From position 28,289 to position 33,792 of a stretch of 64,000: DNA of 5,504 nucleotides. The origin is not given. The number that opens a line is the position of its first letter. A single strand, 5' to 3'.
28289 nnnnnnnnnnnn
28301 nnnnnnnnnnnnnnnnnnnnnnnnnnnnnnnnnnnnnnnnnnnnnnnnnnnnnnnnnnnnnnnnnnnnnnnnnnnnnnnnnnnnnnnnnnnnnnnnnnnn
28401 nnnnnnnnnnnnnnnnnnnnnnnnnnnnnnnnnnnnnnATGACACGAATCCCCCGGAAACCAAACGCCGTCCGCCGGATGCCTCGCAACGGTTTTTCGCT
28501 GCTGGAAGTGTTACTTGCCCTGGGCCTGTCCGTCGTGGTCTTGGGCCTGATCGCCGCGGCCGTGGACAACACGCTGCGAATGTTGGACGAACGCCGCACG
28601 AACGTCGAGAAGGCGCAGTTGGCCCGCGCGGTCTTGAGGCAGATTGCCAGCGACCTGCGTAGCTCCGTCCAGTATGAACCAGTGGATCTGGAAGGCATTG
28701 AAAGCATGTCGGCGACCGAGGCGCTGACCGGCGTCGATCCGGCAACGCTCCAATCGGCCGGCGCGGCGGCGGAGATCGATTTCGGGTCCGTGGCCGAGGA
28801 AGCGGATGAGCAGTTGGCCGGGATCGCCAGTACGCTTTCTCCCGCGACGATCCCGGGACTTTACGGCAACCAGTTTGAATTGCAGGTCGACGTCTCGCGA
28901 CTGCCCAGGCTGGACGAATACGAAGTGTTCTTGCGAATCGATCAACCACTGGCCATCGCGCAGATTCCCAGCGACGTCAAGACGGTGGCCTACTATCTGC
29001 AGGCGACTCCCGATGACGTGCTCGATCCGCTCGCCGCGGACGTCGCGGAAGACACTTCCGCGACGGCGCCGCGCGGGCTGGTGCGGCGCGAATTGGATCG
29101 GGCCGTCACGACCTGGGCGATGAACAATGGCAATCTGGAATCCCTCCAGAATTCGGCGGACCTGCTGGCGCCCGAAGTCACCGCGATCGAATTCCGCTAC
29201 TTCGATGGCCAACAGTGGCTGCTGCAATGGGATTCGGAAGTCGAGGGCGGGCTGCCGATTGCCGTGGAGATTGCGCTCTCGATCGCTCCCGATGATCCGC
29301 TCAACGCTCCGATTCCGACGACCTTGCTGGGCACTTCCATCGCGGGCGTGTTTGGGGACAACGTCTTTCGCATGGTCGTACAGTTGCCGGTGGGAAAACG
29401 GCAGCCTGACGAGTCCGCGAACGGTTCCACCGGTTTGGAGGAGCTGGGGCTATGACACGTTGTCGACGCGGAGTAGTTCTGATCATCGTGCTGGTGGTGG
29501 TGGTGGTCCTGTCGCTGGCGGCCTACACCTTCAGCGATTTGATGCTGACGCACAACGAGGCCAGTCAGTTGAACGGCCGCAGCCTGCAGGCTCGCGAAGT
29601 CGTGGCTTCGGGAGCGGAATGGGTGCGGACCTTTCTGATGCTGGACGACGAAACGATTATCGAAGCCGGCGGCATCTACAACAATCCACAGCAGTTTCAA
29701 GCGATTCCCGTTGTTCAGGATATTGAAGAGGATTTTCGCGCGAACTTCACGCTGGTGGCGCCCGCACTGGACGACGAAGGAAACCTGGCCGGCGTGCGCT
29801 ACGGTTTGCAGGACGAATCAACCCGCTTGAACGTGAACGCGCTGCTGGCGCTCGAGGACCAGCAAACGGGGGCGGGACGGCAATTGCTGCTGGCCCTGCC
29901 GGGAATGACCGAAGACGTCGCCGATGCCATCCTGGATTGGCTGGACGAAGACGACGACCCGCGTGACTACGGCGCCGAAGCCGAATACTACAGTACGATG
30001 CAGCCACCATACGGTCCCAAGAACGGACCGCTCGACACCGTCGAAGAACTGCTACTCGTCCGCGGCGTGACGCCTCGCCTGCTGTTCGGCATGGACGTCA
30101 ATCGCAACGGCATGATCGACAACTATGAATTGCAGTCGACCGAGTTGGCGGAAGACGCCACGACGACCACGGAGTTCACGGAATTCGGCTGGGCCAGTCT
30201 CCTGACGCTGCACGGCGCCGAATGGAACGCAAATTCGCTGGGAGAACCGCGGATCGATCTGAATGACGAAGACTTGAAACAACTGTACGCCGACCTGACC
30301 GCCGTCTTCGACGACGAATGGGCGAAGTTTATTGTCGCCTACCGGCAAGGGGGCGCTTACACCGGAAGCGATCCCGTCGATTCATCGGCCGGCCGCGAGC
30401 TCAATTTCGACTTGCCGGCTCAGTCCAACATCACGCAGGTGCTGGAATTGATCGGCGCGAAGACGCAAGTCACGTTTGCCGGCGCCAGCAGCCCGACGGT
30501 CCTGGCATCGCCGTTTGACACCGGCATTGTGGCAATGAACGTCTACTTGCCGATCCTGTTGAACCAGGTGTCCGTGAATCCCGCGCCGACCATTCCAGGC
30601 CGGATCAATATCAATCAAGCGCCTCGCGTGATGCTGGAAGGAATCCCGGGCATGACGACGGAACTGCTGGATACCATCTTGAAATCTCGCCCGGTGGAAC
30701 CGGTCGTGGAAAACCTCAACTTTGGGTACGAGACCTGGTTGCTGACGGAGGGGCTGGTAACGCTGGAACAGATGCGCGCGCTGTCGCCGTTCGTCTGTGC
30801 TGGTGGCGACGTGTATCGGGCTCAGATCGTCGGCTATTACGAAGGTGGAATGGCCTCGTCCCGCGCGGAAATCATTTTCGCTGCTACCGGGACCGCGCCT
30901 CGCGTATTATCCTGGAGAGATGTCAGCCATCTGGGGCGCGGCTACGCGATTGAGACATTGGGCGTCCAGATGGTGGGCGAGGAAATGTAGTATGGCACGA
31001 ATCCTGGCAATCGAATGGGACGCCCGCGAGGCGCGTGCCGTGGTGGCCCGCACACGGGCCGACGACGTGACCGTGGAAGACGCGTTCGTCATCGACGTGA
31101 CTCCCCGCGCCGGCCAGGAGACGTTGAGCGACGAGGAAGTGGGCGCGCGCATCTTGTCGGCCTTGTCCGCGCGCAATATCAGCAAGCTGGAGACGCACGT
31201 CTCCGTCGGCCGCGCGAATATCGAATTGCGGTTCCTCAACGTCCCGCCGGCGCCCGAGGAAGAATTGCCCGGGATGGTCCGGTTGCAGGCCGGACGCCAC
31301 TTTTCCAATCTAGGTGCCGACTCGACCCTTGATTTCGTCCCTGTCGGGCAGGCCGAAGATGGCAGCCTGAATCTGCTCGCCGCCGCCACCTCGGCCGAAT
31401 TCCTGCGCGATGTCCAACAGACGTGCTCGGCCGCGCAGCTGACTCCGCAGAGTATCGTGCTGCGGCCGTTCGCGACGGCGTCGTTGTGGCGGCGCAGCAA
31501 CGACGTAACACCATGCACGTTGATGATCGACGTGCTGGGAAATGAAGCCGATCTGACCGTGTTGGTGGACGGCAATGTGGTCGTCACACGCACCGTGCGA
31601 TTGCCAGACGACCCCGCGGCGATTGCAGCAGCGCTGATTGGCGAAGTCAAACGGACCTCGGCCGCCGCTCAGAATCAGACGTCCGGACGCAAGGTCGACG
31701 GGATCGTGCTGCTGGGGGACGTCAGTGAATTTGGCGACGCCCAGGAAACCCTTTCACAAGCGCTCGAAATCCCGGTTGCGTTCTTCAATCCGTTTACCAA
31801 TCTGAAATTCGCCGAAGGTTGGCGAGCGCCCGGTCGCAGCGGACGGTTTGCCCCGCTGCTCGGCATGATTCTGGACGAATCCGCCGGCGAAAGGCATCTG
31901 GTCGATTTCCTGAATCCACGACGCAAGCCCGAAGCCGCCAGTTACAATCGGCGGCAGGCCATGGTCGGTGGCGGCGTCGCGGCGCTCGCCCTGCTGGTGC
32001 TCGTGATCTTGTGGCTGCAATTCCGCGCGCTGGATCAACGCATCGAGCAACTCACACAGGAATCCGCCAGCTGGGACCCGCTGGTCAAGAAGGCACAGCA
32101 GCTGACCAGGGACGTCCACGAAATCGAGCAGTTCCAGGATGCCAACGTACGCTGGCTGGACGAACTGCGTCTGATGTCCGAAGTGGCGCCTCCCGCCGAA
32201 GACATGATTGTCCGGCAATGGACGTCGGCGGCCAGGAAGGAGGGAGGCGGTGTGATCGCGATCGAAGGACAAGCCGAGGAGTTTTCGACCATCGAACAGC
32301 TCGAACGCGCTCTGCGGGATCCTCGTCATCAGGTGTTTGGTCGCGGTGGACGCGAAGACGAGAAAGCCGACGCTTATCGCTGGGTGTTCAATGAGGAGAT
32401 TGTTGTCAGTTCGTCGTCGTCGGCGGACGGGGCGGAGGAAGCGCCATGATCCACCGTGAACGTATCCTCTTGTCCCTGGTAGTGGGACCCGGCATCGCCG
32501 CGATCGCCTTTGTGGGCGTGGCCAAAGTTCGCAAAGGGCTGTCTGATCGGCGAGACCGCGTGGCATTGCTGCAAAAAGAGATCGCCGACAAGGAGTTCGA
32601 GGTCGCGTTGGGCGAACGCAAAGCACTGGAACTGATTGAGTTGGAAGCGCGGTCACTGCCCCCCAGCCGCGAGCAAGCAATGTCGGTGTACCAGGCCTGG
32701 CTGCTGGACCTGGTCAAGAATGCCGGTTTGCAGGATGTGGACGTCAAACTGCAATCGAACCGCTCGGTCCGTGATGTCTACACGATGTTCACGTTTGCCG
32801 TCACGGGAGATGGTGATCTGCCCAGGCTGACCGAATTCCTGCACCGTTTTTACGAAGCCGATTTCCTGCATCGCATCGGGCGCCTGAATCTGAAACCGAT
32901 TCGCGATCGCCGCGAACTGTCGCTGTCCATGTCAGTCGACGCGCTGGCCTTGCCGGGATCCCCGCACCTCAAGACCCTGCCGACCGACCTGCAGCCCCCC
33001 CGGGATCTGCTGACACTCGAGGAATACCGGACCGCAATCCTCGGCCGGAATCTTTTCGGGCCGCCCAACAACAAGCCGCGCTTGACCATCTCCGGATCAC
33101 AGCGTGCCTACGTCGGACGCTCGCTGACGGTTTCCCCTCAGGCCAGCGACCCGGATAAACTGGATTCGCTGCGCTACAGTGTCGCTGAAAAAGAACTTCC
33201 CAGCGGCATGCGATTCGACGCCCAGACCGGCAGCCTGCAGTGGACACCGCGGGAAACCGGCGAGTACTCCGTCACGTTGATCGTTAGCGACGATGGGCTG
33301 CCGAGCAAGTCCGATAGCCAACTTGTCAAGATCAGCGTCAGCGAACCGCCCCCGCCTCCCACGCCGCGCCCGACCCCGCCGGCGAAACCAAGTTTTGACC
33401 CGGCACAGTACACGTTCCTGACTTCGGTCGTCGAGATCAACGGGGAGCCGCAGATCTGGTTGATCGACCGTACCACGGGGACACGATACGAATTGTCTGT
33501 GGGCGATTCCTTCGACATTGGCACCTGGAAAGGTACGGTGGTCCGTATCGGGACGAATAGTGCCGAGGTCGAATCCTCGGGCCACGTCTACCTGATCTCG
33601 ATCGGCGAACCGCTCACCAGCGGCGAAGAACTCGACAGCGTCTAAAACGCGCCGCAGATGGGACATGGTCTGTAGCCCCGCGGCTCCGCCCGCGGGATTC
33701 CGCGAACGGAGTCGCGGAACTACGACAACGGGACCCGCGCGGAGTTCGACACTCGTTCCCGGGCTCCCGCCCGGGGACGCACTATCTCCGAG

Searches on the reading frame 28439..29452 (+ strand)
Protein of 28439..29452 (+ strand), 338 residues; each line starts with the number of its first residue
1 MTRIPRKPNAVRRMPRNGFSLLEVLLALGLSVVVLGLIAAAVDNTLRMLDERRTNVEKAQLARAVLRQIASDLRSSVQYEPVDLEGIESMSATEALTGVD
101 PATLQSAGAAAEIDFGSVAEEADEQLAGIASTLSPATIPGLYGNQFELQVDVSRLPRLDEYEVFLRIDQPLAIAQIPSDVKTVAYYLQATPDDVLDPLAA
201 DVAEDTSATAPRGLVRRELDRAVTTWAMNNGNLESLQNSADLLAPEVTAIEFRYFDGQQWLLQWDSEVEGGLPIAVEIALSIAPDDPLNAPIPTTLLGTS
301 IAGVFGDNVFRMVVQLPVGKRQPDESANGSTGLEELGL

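Call 17: search_protein_families(library=pfam, proteins=[window:28439-29452:+], max_evalue=0.01)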
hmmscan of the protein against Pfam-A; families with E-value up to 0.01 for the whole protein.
window:28439-29452:+ (338 aa): 2 families
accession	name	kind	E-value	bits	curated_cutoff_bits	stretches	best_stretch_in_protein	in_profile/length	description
PF11612.13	T2SSJ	-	2.1e-06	28.5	28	1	238-282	85-130/140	Type II secretion system (T2SS), protein J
PF07963.17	N_methyl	-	0.00062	19.7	21.2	1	14-38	2-26/27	Prokaryotic N-terminal methylation motif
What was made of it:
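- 28439..29455 (+): gspJ-like minor pseudopilin. Pfam T2SSJ at 28.5 bits (cutoff 28) plus N_methyl (call 17).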

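Call 23: find_encoding_contigs(protein=window:28439-29452:+, flank=5000, max_places=10)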
Protein window:28439-29452:+ (338 aa): 1 contig read that carries it; 1 place shown.
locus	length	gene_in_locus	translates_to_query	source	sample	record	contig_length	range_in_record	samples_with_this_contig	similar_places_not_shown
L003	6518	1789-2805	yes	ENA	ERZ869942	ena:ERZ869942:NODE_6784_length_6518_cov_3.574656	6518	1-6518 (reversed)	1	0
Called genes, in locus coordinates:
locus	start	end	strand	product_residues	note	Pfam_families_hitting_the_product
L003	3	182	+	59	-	?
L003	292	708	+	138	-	PF07963:N_methyl, PF08334:T2SSG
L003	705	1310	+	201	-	-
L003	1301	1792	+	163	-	-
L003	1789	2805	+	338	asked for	PF11612:T2SSJ (weak)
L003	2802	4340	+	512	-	PF21687:T2SSK_1st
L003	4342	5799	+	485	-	PF11104:PilM_2 (faint)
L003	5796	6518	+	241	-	?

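Call 27: search_protein_families(library=ncbifam, proteins=[window:28439-29452:+], max_evalue=0.001)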
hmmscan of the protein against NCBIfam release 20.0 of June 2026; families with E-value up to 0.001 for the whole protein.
window:28439-29452:+ (338 aa): 1 family
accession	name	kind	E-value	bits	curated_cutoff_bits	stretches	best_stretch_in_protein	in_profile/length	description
TIGR02523.1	type_IV_pilV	equivalog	0.00015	22.2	52.2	1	17-132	2-117/139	type IV pilus modification protein PilV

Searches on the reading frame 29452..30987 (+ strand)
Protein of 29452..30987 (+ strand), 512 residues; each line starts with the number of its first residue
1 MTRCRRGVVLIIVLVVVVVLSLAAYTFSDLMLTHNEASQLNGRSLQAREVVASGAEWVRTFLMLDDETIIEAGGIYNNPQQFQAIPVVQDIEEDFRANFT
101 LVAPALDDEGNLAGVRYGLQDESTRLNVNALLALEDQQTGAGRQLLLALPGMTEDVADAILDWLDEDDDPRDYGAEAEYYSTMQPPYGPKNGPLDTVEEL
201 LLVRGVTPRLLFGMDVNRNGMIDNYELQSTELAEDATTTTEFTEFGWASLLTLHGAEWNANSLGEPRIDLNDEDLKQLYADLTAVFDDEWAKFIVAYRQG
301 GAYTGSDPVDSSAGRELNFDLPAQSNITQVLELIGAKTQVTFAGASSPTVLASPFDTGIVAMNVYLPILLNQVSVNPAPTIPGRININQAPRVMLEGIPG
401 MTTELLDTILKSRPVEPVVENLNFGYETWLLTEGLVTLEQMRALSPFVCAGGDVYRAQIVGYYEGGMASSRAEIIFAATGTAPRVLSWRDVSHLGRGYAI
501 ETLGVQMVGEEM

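Call 17: search_protein_families(library=pfam, proteins=[window:29452-30987:+], max_evalue=0.01)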
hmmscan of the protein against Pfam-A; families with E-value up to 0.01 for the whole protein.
window:29452-30987:+ (512 aa): 3 families
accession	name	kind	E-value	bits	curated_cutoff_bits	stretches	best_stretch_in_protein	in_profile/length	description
PF21687.3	T2SSK_1st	-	1.9e-21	77.3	26.2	1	125-210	2-94/107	Type II secretion system (T2SS), protein K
PF12836.13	HHH_3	-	1.8e-05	25.2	27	0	190-209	36-55/65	Helix-hairpin-helix motif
PF00633.29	HHH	-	0.0065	16.7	24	0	145-162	12-29/30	Helix-hairpin-helix motif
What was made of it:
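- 29452..30990 (+): gspK minor pseudopilin. Pfam T2SSK_1st E = 1.9e-21 (call 17).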

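Call 27: search_protein_families(library=ncbifam, proteins=[window:29452-30987:+], max_evalue=0.001)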
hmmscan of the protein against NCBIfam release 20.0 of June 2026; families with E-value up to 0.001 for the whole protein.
window:29452-30987:+ (512 aa): 1 family
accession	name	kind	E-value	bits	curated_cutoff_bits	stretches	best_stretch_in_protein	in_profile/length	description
NF037980.1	T2SS_GspK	equivalog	1.4e-27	97.1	130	1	6-210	2-196/307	type II secretion system minor pseudopilin GspK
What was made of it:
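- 29452..30990 (+): NF037980 GspK E = 1.4e-27 (call 27).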

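Call 62: find_encoding_contigs(protein=window:29452-30987:+, flank=10000, max_places=10)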
Protein window:29452-30987:+ (512 aa): no gene with exactly this product is on record in the collection.

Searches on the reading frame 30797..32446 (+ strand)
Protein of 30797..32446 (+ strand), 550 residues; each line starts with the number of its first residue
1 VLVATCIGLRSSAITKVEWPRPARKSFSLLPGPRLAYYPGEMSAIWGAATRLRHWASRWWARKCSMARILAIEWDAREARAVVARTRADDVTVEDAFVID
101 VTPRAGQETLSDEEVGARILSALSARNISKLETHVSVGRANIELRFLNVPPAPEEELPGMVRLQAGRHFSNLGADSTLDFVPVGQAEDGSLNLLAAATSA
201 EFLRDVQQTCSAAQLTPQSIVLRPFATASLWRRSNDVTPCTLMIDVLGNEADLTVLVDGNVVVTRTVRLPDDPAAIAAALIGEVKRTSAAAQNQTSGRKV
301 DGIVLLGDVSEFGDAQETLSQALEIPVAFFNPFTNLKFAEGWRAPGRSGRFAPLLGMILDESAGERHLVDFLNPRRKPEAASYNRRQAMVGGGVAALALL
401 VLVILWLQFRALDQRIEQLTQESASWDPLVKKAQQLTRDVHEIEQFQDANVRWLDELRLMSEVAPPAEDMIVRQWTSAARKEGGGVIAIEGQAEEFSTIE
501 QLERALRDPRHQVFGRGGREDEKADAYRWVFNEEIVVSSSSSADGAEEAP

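Call 17: search_protein_families(library=pfam, proteins=[window:30797-32446:+], max_evalue=0.01)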
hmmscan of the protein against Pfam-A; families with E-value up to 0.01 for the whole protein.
window:30797-32446:+ (550 aa): 1 family
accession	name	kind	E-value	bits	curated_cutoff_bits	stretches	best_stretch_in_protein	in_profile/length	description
PF11104.14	PilM_2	-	2.3e-06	27.2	27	0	279-341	254-316/340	Type IV pilus assembly protein PilM;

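Call 27: search_protein_families(library=ncbifam, proteins=[window:30992-32446:+], max_evalue=0.001)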
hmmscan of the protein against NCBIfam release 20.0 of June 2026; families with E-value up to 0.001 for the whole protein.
window:30992-32446:+ (485 aa): 2 families
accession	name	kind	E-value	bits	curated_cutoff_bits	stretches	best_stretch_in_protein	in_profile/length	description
NF045709.1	Amuc_1101_fam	equivalog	1.3e-13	50.6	650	2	214-383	264-435/608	Amuc_1101 family PilM-like pilus complex protein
TIGR01175.1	pilM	subfamily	1.5e-10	40.6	133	1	42-204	45-218/348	type IV pilus assembly protein PilM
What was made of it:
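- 30992..32449 (+): PilM/GspL-like actin-fold assembly protein (485 aa). PilM_2 and TIGR01175 weak matches (calls 17, 27).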

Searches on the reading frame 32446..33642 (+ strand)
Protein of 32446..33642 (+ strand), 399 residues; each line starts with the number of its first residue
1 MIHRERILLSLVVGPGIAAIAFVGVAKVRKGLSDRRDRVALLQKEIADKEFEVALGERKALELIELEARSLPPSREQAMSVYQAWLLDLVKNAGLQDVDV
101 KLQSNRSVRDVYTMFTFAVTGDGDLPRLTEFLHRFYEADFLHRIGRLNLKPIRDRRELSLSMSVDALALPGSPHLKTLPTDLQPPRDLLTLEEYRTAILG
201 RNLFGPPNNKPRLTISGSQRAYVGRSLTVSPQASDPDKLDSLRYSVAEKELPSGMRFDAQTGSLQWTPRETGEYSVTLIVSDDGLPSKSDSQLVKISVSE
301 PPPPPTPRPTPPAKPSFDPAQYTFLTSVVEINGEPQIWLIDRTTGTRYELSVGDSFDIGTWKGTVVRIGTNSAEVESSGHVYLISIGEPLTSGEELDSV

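Call 17: search_protein_families(library=pfam, proteins=[window:32446-33642:+], max_evalue=0.01)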
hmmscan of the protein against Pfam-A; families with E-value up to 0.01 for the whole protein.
window:32446-33642:+ (399 aa): 2 families
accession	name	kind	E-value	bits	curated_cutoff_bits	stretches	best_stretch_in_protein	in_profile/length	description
PF05345.18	He_PIG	-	7e-13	49.3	24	1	216-289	8-88/96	Putative Ig domain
PF24908.1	Ig_SIBA-E_2nd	-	0.0032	18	27.8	1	232-283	25-75/117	Integrin beta-like protein A-E, second Ig-like domain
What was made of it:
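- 32446..33645 (+): Last gene of the cluster, an Ig-domain (He_PIG) protein; its role in the machine is unknown. Pfam He_PIG E = 7e-13 (call 17).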

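Call 27: search_protein_families(library=ncbifam, proteins=[window:32446-33642:+], max_evalue=0.001)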
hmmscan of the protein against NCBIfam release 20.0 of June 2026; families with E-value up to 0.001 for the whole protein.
window:32446-33642:+ (399 aa): 0 families
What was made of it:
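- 32446..33645 (+): No NCBIfam match (call 27).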

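Call 61: find_encoding_contigs(protein=window:32446-33642:+, flank=10000, max_places=10)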
Protein window:32446-33642:+ (399 aa): no gene with exactly this product is on record in the collection.
